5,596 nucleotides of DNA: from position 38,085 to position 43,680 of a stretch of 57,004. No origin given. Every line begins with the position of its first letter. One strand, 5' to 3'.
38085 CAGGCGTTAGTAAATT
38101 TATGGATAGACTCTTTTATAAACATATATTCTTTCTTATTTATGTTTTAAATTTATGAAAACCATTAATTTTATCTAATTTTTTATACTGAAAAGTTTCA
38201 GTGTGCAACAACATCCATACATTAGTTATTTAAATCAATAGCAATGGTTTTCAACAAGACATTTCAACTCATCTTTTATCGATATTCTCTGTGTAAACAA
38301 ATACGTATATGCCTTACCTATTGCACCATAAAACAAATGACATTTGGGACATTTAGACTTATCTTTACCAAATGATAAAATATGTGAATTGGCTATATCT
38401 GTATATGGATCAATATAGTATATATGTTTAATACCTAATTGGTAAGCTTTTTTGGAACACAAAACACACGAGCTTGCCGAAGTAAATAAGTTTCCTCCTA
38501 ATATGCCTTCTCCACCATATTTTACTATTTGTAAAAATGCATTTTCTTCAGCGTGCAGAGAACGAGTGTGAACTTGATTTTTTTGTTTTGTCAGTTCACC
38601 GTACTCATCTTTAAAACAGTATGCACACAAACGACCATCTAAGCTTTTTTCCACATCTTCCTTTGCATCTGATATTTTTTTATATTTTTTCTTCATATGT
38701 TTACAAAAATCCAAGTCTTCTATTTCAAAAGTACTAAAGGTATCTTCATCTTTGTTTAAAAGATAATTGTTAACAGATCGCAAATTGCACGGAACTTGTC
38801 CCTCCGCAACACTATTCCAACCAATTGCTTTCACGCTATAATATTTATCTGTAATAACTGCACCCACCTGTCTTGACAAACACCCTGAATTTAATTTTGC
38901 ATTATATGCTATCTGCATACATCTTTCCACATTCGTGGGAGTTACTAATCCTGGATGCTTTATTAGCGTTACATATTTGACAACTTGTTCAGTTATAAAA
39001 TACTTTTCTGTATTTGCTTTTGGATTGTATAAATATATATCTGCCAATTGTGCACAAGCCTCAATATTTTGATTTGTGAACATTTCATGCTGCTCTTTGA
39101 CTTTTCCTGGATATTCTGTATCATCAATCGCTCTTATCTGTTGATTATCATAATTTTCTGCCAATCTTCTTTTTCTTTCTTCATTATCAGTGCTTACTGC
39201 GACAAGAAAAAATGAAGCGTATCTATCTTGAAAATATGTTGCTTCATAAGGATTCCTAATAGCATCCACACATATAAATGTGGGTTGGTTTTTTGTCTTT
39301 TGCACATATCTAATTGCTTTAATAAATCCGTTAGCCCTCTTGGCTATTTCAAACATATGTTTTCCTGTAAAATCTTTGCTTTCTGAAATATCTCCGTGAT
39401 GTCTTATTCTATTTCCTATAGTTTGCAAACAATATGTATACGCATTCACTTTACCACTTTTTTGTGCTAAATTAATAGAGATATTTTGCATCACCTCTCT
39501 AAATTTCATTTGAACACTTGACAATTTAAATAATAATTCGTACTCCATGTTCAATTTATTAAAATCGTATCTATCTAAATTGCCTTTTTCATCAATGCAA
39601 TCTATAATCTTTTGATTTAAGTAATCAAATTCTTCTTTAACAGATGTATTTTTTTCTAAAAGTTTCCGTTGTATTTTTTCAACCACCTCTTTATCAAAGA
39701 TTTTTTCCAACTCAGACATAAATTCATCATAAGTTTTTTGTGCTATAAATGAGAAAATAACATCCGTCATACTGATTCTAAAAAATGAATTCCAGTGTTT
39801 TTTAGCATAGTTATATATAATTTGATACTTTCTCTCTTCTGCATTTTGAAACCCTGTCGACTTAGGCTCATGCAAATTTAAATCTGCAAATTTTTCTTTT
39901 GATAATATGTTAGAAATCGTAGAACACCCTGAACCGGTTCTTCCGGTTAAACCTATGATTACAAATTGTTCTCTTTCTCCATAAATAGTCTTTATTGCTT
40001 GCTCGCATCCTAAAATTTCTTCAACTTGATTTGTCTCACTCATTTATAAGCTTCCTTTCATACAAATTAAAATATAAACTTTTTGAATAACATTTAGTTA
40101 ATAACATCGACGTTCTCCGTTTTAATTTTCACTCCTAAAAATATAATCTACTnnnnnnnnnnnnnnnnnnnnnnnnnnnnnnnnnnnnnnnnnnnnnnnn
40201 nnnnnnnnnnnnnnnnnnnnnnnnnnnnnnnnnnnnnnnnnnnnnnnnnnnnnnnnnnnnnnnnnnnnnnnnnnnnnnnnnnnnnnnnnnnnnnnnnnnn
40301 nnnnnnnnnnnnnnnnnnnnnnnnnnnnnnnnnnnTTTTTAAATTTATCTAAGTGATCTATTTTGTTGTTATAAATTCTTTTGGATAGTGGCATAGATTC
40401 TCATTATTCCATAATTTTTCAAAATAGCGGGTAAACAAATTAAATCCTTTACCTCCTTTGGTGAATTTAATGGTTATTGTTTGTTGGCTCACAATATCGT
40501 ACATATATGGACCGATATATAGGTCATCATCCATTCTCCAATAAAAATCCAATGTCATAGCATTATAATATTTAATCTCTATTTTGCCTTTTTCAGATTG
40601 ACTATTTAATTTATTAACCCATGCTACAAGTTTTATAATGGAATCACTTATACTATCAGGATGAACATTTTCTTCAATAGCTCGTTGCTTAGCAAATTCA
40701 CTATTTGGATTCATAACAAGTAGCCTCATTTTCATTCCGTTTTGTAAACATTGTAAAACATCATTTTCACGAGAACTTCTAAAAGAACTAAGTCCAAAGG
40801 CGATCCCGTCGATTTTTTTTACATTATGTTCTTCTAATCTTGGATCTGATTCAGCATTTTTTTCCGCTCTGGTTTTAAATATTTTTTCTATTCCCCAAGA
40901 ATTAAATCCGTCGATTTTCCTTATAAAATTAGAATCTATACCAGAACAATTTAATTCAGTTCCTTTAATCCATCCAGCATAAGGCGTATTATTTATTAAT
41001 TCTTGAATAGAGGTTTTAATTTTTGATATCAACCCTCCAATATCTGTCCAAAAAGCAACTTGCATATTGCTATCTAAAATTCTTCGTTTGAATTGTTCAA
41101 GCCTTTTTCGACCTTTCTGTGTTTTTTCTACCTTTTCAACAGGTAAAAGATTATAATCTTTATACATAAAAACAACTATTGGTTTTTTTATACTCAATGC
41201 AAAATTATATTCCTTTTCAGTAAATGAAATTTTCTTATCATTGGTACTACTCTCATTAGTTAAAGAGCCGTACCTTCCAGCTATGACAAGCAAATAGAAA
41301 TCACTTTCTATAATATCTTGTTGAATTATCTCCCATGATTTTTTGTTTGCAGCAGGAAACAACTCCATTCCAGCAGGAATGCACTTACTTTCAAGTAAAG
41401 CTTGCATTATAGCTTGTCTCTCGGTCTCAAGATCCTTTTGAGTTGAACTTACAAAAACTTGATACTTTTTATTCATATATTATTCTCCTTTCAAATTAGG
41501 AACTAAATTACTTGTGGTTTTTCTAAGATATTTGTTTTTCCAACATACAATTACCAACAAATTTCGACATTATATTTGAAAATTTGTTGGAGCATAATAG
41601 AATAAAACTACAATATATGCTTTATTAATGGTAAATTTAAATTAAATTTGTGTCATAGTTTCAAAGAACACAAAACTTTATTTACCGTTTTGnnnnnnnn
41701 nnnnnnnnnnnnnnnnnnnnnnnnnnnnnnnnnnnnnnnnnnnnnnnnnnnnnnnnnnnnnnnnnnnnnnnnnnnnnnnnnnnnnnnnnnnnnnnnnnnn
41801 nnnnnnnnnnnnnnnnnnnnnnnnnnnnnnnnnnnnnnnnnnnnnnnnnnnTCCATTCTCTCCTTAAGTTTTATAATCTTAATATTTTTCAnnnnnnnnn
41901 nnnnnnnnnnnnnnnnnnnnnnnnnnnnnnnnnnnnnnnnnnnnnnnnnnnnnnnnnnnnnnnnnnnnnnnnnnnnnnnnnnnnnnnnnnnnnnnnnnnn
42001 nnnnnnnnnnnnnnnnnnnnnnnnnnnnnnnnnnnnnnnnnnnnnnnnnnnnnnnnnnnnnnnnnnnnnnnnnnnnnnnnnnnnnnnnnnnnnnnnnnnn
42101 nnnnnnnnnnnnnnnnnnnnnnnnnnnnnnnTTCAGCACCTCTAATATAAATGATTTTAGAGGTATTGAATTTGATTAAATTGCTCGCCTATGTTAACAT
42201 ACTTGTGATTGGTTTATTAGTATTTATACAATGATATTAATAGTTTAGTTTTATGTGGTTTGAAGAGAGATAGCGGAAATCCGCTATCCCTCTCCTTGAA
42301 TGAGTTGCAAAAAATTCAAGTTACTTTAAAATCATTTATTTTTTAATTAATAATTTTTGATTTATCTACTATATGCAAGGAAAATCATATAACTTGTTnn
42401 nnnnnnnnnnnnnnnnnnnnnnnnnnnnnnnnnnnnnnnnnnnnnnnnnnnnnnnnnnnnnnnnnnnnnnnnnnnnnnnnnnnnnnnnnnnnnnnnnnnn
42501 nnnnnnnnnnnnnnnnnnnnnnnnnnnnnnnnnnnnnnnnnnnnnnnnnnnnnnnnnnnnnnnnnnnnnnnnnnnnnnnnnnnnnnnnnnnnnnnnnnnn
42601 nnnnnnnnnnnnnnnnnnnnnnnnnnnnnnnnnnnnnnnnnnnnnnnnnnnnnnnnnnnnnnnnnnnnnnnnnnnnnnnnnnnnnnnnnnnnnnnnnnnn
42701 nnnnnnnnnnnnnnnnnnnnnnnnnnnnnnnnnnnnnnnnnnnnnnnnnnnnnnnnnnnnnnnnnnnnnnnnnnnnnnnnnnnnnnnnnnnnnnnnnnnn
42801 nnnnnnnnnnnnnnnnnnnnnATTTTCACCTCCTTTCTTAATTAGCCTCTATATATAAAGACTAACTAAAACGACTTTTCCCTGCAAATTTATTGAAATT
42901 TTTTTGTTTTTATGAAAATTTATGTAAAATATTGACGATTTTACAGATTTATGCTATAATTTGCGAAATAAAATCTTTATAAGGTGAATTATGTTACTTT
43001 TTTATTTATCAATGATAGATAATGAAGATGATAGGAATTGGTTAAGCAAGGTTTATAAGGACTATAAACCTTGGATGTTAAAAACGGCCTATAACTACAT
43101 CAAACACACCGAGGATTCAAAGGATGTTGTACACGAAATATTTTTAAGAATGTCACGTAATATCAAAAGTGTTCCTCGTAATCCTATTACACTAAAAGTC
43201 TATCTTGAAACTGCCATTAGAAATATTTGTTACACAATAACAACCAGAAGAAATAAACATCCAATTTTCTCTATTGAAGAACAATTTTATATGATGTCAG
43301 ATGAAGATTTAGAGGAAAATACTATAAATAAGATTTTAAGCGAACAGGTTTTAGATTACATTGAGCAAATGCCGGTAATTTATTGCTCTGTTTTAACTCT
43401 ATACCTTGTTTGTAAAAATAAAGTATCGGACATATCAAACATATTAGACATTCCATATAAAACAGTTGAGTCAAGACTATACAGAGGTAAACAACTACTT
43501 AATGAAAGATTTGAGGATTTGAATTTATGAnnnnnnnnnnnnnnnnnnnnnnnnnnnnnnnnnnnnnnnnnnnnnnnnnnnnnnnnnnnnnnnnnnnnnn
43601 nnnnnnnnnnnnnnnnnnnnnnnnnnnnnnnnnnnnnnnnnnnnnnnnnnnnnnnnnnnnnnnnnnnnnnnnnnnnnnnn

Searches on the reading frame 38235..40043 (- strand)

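Call 10: search_protein_families(library=pfam, proteins=[window:38235-40043:-], max_evalue=0.01)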
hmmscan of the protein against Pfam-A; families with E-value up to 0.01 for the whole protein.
window:38235-40043:- (602 aa): 2 families
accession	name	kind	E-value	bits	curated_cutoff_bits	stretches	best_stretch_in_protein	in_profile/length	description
PF00383.29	dCMP_cyt_deam_1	-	2.5e-11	43.8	25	1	371-543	3-100/102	Cytidine and deoxycytidylate deaminase zinc-binding region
PF13238.12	AAA_18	-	0.00019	22.3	29.4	0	30-63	1-25/128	AAA domain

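Call 95: search_protein_families(library=ncbifam, proteins=[window:38235-40043:-], max_evalue=0.001)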
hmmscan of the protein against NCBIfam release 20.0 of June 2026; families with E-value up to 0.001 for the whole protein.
window:38235-40043:- (602 aa): 2 families
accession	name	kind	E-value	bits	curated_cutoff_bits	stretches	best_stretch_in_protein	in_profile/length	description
NF041025.1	antiphage_deaminase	equivalog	2e-102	343.3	400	1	27-590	1-437/437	anti-phage dCTP deaminase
TIGR02571.1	ComEB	equivalog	3.2e-08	33.7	219.45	1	493-549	65-120/151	ComE operon protein 2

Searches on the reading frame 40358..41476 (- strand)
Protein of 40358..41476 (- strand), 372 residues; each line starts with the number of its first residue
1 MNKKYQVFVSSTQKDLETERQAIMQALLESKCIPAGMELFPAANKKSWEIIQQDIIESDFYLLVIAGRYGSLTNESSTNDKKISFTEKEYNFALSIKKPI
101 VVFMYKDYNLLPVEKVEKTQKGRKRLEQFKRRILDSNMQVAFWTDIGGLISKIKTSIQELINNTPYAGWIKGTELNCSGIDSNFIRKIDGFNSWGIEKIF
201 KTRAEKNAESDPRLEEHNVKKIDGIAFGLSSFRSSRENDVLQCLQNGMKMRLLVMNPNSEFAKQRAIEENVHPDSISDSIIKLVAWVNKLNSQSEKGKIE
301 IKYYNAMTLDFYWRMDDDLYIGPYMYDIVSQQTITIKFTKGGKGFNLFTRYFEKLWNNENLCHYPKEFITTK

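Call 10: search_protein_families(library=pfam, proteins=[window:40358-41476:-], max_evalue=0.01)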
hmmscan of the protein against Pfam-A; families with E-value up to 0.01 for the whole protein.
window:40358-41476:- (372 aa): 2 families
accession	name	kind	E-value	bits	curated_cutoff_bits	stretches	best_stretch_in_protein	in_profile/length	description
PF13271.11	DUF4062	-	1.6e-25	89.6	24.7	1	6-93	1-82/82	Domain of unknown function (DUF4062)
PF19319.4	DUF5919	-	0.0089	16.3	23.5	0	239-306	19-87/161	Domain of unknown function (DUF5919)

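Call 95: search_protein_families(library=ncbifam, proteins=[window:40358-41476:-], max_evalue=0.001)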
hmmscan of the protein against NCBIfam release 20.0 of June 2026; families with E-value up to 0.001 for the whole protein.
window:40358-41476:- (372 aa): 0 families

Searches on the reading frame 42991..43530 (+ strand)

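Call 12: search_protein_families(library=pfam, proteins=[window:42991-43530:+], max_evalue=0.01)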
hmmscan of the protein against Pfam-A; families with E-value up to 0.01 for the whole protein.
window:42991-43530:+ (179 aa): 2 families
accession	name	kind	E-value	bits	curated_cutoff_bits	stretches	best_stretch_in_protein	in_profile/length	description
PF04542.20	Sigma70_r2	-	8.5e-08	32.3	24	1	22-84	2-65/71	Sigma-70 region 2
PF08281.18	Sigma70_r4_2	-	3.8e-07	30.1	25.7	1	118-170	2-54/54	Sigma-70, region 4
